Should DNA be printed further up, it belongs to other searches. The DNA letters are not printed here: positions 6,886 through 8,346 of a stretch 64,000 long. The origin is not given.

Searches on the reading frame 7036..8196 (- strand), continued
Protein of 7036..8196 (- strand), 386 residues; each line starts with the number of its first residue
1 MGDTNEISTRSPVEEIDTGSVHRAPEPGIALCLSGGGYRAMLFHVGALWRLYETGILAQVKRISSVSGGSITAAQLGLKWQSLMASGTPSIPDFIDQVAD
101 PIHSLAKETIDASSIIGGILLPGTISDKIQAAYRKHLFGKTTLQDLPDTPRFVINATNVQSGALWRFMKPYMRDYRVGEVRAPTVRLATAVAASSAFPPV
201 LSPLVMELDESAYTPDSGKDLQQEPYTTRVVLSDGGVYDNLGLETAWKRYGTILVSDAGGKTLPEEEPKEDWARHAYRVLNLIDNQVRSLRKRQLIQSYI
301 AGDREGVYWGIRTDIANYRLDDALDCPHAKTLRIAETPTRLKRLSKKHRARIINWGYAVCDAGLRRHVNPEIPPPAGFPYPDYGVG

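Call 68: search_protein_families(library=padloc, proteins=[L102:5977-7110:+, L102:7120-9012:+, L102:9163-10692:+, L101:9144-11048:+, L101:11060-12364:+], max_evalue=0.001)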
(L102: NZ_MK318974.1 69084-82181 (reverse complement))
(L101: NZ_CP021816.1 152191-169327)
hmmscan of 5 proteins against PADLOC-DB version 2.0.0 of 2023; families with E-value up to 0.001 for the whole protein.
L102:5977-7110:+ (377 aa): 0 families

L102:7120-9012:+ (630 aa): 0 families

L102:9163-10692:+ (509 aa): 3 families
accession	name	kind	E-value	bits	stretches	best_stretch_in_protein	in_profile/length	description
PDLC03854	LmuA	-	8e-10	36.4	1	6-73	12-76/345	-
PDLC04676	PDC-M48B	-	6.1e-05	20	1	8-108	19-111/357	-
PDLC03805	RTasMBL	-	0.00016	18.9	0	7-71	11-65/322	DRT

L101:9144-11048:+ (634 aa): 4 families
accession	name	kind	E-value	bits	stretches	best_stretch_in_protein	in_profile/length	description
PDLC03014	subtilase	-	1.1e-45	154.8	1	221-624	164-388/391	-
PDLC02197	IetS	-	6.7e-10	35.9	1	375-606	293-531/749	-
PDLC02199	IetS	-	1.4e-05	21.4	1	375-589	348-580/826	-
PDLC02198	IetS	-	4.4e-05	19.6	0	370-527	286-445/795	-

L101:11060-12364:+ (434 aa): 5 families
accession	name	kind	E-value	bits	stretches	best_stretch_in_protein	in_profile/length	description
PDLC03854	LmuA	-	7.2e-53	177.9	1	2-375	2-334/345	-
PDLC02158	Avs1a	-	8.6e-32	108.8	2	246-358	247-359/392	-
PDLC03805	RTasMBL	-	9.6e-31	105.1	2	202-346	127-278/322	DRT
PDLC04676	PDC-M48B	-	1.3e-14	51.8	2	248-318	210-280/357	-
PDLC04677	PDC-M48B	-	2e-07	28.7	1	248-340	209-298/339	-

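Call 69: search_protein_families(library=pfam, proteins=[L102:7120-9012:+, L102:9163-10692:+, L101:9144-11048:+, L101:11060-12364:+], max_evalue=0.001)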
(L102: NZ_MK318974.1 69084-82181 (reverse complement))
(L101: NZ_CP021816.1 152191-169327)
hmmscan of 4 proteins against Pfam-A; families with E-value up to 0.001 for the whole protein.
L102:7120-9012:+ (630 aa): 0 families

L102:9163-10692:+ (509 aa): 1 family
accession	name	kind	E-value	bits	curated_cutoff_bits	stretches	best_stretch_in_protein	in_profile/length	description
PF00753.33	Lactamase_B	-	0.00061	20.2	22.7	0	8-118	7-97/196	Metallo-beta-lactamase superfamily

L101:9144-11048:+ (634 aa): 1 family
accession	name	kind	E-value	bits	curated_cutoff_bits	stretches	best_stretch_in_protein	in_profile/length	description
PF00082.27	Peptidase_S8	-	6.1e-40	137.8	21.8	1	266-622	7-287/288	Subtilase family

L101:11060-12364:+ (434 aa): 1 family
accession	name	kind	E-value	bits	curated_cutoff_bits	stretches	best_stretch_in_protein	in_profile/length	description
PF00753.33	Lactamase_B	-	4e-05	24.1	22.7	0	27-82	16-66/196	Metallo-beta-lactamase superfamily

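Call 82: get_annotated_region(hit=H19, flank=5000)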
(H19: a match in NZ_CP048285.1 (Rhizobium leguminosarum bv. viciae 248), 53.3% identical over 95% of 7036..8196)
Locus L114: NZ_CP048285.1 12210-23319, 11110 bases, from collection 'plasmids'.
description: Rhizobium leguminosarum bv. viciae 248 plasmid pRle248a, complete sequence
organism: Rhizobium leguminosarum bv. viciae 248 (NCBI taxid 936136)
taxonomy: Bacteria; Pseudomonadota; Alphaproteobacteria; Hyphomicrobiales; Rhizobiaceae; Rhizobium; Rhizobium leguminosarum; Rhizobium leguminosarum bv. viciae 248
host: -; source: Fava bean,whole organism,nodules; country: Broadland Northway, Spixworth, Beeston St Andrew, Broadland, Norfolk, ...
typing (MOB-suite, as given by PLSDB): conjugative; replicon rep_cluster_471; relaxase MOBQ; mating-pair formation MPF_T
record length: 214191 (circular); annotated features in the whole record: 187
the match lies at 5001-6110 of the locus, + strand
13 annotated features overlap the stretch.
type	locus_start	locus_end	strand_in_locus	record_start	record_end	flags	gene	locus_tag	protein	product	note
CDS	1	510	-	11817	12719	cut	-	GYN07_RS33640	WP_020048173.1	ImmA/IrrE family metallo-endopeptidase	-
CDS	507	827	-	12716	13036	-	-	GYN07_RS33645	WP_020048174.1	helix-turn-helix transcriptional regulator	-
CDS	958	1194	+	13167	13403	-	-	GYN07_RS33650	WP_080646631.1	DUF2188 domain-containing protein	-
CDS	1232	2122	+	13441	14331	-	-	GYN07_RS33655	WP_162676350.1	AAA family ATPase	-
CDS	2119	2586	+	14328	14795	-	-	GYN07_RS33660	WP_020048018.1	hypothetical protein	-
CDS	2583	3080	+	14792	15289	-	-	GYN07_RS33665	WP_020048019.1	hypothetical protein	-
CDS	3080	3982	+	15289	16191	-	-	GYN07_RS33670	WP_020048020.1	CBASS oligonucleotide cyclase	-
CDS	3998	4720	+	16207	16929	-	-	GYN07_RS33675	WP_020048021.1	DUF6602 domain-containing protein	-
CDS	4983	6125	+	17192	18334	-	-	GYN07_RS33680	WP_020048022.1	patatin-like phospholipase family protein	-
CDS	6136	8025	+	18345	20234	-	-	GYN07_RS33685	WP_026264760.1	hypothetical protein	-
CDS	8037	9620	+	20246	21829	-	-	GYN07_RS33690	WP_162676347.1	MBL fold metallo-hydrolase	-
CDS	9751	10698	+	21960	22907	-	-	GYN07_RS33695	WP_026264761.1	DUF1837 domain-containing protein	-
CDS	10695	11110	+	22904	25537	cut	-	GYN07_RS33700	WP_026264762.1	DEAD/DEAH box helicase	-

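Call 83: get_annotated_region(hit=H24, flank=5000)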
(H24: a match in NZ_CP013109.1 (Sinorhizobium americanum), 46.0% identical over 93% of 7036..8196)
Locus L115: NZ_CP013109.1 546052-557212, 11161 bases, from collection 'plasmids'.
description: Sinorhizobium americanum strain CFNEI 73 plasmid B, complete sequence
organism: Sinorhizobium americanum (NCBI taxid 194963)
taxonomy: Bacteria; Pseudomonadota; Alphaproteobacteria; Hyphomicrobiales; Rhizobiaceae; Sinorhizobium; Sinorhizobium americanum
host: -; source: Vachellia farnesiana,cell culture; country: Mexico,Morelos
typing (MOB-suite, as given by PLSDB): conjugative; relaxase MOBP,MOBQ; mating-pair formation MPF_T
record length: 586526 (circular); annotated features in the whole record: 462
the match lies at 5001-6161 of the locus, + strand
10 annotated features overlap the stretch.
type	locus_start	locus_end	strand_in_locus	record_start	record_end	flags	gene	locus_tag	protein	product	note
CDS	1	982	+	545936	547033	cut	dinB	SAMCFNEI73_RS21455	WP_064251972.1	DNA polymerase IV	GO:0006281 - DNA repair [Evidence IEA]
CDS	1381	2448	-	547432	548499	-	-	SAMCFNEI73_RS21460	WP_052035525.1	hypothetical protein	-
CDS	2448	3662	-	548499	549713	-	-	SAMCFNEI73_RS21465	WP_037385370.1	hypothetical protein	-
CDS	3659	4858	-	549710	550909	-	-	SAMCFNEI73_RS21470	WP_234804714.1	caspase family protein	GO:0006508 - proteolysis [Evidence IEA]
CDS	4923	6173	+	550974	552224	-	-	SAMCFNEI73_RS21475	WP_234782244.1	patatin-like phospholipase family protein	-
CDS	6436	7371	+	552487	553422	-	-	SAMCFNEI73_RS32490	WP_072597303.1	endonuclease/exonuclease/phosphatase family protein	-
CDS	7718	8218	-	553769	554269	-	-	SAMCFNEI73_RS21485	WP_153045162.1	hypothetical protein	-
CDS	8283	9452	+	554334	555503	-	-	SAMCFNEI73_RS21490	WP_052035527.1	cysteine desulfurase family protein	-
CDS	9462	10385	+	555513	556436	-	-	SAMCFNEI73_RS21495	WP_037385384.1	DUF4007 family protein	-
CDS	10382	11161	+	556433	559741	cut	-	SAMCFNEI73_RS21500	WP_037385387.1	hypothetical protein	-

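Call 84: get_annotated_region(hit=H27, flank=5000)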
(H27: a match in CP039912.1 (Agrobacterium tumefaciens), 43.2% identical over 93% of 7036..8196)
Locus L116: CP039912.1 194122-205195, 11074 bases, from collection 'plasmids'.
description: Agrobacterium tumefaciens strain CFBP6625 plasmid pAtCFBP6625a, complete sequence
organism: Agrobacterium tumefaciens (NCBI taxid 358)
taxonomy: Bacteria; Pseudomonadota; Alphaproteobacteria; Hyphomicrobiales; Rhizobiaceae; Agrobacterium; Agrobacterium tumefaciens
host: -; source: -; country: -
typing (MOB-suite, as given by PLSDB): non-mobilizable; replicon rep_cluster_440; mating-pair formation MPF_T
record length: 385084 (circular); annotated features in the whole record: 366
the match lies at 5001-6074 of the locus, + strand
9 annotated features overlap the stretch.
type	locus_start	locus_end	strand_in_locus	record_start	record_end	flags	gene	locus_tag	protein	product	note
CDS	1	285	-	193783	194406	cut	-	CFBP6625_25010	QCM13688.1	DUF1819 family protein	-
CDS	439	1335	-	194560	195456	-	-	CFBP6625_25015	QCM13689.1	transcriptional regulator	-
CDS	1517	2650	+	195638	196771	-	-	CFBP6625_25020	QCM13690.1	hypothetical protein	-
CDS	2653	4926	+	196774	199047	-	-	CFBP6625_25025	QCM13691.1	hypothetical protein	-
CDS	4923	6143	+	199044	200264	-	-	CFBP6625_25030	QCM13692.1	patatin-like phospholipase family protein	-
CDS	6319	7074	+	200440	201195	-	-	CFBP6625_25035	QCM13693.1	hypothetical protein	-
CDS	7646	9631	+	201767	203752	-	-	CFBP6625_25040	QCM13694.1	heme lyase CcmF/NrfE family subunit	-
CDS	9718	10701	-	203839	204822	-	-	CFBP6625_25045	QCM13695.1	arsenic resistance protein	-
CDS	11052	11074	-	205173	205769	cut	-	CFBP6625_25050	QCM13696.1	DedA family protein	-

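Call 85: get_annotated_region(hit=H28, flank=5000)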
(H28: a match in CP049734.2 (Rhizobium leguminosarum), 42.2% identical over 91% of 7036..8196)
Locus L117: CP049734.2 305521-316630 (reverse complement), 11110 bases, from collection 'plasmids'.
description: Rhizobium leguminosarum strain A1 plasmid pRLa11, complete sequence
organism: Rhizobium leguminosarum (NCBI taxid 384)
taxonomy: Bacteria; Pseudomonadota; Alphaproteobacteria; Hyphomicrobiales; Rhizobiaceae; Rhizobium; Rhizobium leguminosarum
host: -; source: Pisum sativum,Pisum sativum nodules; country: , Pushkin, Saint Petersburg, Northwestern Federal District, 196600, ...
typing (MOB-suite, as given by PLSDB): conjugative; relaxase MOBP; mating-pair formation MPF_T
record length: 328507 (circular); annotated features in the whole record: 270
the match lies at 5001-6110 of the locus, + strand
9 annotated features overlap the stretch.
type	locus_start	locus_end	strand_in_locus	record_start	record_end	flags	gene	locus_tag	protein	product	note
CDS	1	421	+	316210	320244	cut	-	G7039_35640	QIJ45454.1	hypothetical protein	-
CDS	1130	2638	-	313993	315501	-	-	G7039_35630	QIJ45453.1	MBL fold metallo-hydrolase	-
CDS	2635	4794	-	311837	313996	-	-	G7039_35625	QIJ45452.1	hypothetical protein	-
CDS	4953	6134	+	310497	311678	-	-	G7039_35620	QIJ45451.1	patatin-like phospholipase family protein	-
CDS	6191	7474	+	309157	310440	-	-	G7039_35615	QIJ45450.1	hypothetical protein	-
CDS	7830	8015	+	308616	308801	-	-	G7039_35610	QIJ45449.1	hypothetical protein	-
CDS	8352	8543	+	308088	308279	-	-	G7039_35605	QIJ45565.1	hypothetical protein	-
CDS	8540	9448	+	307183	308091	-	-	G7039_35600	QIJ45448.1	MBL fold metallo-hydrolase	-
CDS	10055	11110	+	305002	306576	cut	-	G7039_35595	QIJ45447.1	hypothetical protein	-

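Call 86: get_annotated_region(hit=H30, flank=5000)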
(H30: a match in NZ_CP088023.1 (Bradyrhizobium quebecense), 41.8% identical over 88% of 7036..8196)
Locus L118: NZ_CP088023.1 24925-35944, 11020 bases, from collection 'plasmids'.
description: Bradyrhizobium quebecense strain 66S1MB plasmid pBq66S1MBa, complete sequence
organism: Bradyrhizobium quebecense (NCBI taxid 2748629)
taxonomy: Bacteria; Pseudomonadota; Alphaproteobacteria; Hyphomicrobiales; Nitrobacteraceae; Bradyrhizobium; Bradyrhizobium quebecense
host: -; source: Glycine max cv. AC Glengarry,Cell culture,Root nodule from soybean plant inoculated with root zone soil from ...; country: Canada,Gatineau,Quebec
typing (MOB-suite, as given by PLSDB): conjugative; relaxase MOBP,MOBQ; mating-pair formation MPF_T
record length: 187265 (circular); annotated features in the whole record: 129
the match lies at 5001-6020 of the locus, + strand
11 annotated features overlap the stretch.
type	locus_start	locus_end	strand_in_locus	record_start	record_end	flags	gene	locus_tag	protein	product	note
CDS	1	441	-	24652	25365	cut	dcd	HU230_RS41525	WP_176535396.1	dCTP deaminase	GO:0009394 - 2'-deoxyribonucleotide metabolic process [Evidence IEA]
CDS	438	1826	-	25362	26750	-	-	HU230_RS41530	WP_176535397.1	hypothetical protein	-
CDS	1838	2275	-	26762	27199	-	-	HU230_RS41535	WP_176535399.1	hypothetical protein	-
CDS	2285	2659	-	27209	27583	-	-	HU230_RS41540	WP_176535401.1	MerR family transcriptional regulator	GO:0006355 - regulation of DNA-templated transcription [Evidence IEA]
CDS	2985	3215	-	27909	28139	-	-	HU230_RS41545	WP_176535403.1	hypothetical protein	-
CDS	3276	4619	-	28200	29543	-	-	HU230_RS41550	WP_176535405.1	S8/S53 family peptidase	GO:0006508 - proteolysis [Evidence IEA]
CDS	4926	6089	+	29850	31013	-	-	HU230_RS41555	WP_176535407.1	patatin-like phospholipase family protein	-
CDS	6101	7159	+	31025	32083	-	-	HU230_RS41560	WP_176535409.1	DUF2252 family protein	-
CDS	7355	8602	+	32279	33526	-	-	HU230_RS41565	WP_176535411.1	phospholipase D-like domain-containing protein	-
CDS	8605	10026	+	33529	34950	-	-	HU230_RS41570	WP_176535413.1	hypothetical protein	-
CDS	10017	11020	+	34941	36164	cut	-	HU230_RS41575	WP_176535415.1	CHAT domain-containing protein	-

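Call 88: search_protein_families(library=phrogs, proteins=[window:7036-8196:-], max_evalue=0.001)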
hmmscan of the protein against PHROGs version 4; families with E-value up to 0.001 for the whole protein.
window:7036-8196:- (386 aa): 0 families
